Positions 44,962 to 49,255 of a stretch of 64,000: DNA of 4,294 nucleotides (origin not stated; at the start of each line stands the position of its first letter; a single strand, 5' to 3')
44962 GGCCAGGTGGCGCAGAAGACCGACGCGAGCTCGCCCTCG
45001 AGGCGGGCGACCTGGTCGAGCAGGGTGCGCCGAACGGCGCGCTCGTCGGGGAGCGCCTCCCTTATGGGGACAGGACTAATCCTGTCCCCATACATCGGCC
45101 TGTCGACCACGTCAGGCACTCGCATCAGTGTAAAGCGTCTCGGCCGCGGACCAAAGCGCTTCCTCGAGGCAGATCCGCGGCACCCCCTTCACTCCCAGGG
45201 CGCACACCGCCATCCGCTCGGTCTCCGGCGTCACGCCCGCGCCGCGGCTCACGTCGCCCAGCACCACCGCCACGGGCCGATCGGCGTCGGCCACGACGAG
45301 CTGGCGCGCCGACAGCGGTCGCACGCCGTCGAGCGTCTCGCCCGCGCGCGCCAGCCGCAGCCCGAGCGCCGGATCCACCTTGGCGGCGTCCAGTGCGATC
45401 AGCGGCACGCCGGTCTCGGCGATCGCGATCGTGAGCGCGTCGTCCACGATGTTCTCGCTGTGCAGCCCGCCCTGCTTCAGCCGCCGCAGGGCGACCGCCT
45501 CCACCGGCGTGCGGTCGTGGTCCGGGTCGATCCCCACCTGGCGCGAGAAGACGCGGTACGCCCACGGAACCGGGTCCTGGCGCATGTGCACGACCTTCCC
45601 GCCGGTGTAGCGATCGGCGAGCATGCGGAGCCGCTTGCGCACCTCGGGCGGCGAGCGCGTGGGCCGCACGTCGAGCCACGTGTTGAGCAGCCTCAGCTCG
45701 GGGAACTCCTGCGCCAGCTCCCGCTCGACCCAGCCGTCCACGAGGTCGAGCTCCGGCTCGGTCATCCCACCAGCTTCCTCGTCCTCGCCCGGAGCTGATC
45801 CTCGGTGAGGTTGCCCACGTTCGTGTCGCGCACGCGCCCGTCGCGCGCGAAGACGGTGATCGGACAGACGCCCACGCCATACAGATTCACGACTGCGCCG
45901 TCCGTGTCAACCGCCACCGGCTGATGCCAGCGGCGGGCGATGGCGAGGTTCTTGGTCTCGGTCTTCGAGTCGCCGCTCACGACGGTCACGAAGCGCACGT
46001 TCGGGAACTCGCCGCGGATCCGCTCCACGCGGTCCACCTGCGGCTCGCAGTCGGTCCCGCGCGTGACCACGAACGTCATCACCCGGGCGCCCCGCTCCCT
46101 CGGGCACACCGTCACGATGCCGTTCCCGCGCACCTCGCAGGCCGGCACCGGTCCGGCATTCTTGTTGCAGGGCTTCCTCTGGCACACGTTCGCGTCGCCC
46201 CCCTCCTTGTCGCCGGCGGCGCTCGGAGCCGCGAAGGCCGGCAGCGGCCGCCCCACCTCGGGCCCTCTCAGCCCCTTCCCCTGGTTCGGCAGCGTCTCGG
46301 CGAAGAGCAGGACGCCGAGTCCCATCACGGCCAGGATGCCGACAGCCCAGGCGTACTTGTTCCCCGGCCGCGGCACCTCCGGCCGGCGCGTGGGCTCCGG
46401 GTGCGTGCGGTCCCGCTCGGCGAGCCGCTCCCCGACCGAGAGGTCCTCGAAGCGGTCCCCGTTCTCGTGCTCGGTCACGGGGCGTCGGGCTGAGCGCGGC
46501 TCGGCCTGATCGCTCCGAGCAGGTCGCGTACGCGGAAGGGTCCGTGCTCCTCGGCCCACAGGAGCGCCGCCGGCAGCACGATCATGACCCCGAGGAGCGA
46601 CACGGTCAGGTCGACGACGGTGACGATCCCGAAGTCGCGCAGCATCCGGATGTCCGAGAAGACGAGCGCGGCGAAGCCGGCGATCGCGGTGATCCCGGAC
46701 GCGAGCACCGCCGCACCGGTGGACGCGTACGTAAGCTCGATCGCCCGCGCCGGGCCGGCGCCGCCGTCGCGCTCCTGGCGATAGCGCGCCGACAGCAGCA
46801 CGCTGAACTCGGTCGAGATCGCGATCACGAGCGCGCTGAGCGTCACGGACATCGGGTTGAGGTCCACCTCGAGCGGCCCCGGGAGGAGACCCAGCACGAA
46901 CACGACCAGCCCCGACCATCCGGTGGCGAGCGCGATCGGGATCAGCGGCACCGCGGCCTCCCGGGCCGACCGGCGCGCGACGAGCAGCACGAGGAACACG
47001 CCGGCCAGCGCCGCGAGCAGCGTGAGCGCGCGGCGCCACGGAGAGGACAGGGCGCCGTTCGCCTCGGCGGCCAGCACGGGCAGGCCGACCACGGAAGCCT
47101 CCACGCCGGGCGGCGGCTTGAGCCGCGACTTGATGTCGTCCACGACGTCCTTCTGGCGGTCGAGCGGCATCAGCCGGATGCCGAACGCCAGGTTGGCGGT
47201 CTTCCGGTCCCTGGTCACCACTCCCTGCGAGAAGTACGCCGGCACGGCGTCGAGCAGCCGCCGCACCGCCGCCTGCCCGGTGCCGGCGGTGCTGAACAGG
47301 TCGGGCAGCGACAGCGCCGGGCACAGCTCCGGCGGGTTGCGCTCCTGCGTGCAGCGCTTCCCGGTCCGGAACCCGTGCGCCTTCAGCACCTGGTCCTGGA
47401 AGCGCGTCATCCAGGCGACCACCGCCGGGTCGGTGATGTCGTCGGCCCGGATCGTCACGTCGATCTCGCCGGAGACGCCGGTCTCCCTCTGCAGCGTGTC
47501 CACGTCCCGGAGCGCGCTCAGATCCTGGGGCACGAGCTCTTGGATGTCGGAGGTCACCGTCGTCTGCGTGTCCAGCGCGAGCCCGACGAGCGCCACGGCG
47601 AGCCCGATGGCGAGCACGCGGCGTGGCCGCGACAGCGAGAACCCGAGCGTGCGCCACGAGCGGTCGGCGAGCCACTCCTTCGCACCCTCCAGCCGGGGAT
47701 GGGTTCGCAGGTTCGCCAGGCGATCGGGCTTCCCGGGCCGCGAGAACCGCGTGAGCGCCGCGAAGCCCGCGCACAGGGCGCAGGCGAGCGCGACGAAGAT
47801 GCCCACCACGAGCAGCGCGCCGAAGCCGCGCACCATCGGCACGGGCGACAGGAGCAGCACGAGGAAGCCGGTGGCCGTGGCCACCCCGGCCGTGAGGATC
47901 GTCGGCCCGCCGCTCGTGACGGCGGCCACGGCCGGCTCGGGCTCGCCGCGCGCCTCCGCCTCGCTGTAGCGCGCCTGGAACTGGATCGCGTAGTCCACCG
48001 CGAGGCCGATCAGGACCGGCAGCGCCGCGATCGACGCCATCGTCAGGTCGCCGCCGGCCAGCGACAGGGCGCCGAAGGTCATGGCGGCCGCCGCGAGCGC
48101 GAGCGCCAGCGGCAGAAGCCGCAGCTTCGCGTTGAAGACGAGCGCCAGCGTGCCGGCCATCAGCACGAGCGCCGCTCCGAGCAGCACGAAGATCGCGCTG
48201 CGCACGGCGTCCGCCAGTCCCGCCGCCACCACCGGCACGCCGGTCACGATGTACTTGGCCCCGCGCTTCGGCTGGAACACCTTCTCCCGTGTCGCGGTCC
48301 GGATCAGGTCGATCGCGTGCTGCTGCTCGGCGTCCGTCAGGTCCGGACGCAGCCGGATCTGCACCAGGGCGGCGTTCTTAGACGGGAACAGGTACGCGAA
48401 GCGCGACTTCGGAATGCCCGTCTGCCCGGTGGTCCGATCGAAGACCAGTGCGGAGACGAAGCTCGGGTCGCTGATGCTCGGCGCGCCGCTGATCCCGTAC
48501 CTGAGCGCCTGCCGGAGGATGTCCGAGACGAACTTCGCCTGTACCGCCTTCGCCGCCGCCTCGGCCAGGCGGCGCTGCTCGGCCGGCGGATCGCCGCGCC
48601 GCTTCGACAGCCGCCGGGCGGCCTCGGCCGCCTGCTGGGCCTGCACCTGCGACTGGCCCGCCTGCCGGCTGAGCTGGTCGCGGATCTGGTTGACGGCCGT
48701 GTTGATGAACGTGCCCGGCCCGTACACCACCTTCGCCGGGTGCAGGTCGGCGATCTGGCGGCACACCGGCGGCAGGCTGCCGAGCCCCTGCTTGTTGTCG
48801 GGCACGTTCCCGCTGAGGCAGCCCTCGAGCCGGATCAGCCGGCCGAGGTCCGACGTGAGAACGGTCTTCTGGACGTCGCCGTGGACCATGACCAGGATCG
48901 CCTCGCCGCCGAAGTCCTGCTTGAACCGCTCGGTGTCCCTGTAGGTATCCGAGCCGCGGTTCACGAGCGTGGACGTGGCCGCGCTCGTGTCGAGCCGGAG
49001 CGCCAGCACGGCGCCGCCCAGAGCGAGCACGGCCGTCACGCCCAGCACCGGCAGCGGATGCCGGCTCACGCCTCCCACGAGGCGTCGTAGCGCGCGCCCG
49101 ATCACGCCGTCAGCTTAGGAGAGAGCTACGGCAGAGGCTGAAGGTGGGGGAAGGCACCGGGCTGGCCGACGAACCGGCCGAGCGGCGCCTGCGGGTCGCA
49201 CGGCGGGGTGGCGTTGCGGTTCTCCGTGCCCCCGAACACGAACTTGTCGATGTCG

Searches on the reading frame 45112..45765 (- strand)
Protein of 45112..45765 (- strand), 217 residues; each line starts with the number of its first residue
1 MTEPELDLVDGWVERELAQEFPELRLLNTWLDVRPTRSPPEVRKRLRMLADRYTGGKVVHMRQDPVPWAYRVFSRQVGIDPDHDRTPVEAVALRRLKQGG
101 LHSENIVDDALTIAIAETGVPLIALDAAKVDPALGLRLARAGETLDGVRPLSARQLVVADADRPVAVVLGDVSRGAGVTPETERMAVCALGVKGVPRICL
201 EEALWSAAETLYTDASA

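Call 66: search_protein_families(library=pfam, proteins=[window:45112-45765:-], max_evalue=0.00001)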
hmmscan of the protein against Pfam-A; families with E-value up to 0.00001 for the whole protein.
window:45112-45765:- (217 aa): 1 family
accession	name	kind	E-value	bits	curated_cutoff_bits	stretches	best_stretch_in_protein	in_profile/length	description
PF03483.22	B3_4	-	3e-10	40.4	29.3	1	70-189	2-124/174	B3/4 domain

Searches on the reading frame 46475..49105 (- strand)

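Call 66: search_protein_families(library=pfam, proteins=[window:46475-49105:-], max_evalue=0.00001)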
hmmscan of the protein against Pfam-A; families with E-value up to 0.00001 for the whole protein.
window:46475-49105:- (876 aa): 2 families
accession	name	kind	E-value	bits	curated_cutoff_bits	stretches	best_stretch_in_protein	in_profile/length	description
PF03176.21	MMPL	-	6.2e-52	177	20.5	2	612-856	62-307/333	MMPL family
PF02355.23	SecD_SecF_C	-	5.4e-07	29.6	20.5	1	290-439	18-171/189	Protein export membrane protein SecD/SecF, C-terminal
